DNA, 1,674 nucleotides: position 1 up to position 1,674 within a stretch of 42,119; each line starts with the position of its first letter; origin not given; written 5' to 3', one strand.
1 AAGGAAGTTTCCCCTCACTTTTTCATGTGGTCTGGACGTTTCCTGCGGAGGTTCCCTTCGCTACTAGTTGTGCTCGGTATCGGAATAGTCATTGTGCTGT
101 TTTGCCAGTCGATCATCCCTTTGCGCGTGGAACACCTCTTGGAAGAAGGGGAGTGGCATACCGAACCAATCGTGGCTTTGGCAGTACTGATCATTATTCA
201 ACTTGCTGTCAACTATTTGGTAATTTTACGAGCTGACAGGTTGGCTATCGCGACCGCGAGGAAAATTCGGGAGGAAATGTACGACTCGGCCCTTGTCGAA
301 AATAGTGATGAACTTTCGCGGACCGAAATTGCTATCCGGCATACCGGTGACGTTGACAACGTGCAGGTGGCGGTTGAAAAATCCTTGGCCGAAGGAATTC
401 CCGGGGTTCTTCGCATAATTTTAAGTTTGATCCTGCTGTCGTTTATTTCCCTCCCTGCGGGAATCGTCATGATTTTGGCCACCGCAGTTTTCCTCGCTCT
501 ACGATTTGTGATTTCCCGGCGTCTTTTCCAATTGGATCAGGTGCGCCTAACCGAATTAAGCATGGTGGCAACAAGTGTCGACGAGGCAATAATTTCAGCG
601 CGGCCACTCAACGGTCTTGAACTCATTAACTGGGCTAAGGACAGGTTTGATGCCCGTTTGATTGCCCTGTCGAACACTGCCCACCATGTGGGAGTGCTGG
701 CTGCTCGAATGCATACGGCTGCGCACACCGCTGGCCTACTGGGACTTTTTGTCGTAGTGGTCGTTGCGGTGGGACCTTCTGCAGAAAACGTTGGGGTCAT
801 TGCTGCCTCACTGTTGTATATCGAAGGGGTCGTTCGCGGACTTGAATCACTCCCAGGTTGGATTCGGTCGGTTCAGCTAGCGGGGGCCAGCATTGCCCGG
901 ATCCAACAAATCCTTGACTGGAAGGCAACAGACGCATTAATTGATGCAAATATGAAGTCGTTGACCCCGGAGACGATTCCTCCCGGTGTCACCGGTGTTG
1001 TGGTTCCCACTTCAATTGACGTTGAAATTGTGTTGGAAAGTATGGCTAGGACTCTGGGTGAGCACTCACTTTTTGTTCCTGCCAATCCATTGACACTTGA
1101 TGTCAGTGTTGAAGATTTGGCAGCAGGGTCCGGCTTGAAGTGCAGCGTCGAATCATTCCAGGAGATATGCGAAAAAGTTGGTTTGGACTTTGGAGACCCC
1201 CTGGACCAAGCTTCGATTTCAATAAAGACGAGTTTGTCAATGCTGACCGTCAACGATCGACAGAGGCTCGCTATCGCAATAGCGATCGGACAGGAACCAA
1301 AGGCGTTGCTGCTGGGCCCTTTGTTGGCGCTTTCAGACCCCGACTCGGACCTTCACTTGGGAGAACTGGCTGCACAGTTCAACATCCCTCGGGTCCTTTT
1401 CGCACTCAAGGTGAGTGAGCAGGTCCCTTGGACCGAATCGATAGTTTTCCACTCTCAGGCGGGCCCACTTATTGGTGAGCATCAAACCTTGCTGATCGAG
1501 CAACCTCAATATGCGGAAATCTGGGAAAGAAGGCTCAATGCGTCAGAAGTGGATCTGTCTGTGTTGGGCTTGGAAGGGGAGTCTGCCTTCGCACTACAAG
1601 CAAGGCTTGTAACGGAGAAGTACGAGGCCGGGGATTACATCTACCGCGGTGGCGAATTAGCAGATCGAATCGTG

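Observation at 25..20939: Nif11-leader / CCG-LanM lanthipeptide locus surrounded by five ABC-exporter-type genes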

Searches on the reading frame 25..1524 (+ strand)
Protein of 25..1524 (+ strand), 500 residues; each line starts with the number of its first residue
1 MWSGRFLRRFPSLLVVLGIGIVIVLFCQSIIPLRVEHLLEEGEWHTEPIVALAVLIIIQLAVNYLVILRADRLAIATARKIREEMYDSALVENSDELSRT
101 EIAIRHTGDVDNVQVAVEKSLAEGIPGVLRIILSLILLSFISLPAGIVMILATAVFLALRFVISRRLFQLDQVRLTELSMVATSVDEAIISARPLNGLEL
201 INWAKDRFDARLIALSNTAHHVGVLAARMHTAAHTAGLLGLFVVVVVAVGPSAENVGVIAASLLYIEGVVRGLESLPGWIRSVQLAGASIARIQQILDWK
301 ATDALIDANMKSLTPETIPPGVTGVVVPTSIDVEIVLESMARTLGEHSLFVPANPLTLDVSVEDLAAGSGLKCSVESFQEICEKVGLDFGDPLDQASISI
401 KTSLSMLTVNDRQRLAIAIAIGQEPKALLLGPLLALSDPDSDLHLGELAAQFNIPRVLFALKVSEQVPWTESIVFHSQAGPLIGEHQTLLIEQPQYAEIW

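Call 54: search_protein_representatives(protein=window:25-1524:+)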
Query: 500 residues. Proteins with E-value up to 0.001 (for the whole library): 91; up to 1e-10: 32; up to 1e-30: 18. The best 91 are listed.
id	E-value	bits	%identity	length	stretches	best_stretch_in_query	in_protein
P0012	0.0e+00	1055.1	100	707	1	1-500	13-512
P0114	6.4e-123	427.8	75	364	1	73-355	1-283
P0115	3.1e-69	250.8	37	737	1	16-500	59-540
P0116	1.2e-66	242.3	38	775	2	14-333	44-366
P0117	2.4e-66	241.3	36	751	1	7-500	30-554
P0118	3.0e-64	234.4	36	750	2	2-299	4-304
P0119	2.2e-63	231.5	34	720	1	2-500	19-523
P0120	2.0e-59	218.4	36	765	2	2-299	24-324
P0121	2.4e-51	191.8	33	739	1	2-500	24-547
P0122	5.0e-51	190.8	33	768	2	23-314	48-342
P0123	5.5e-46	174.2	33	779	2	20-297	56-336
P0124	7.0e-45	170.5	32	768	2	23-298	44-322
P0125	6.6e-42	160.7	34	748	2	2-304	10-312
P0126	6.3e-40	154.2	33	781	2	2-298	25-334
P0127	9.7e-40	153.6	32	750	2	13-297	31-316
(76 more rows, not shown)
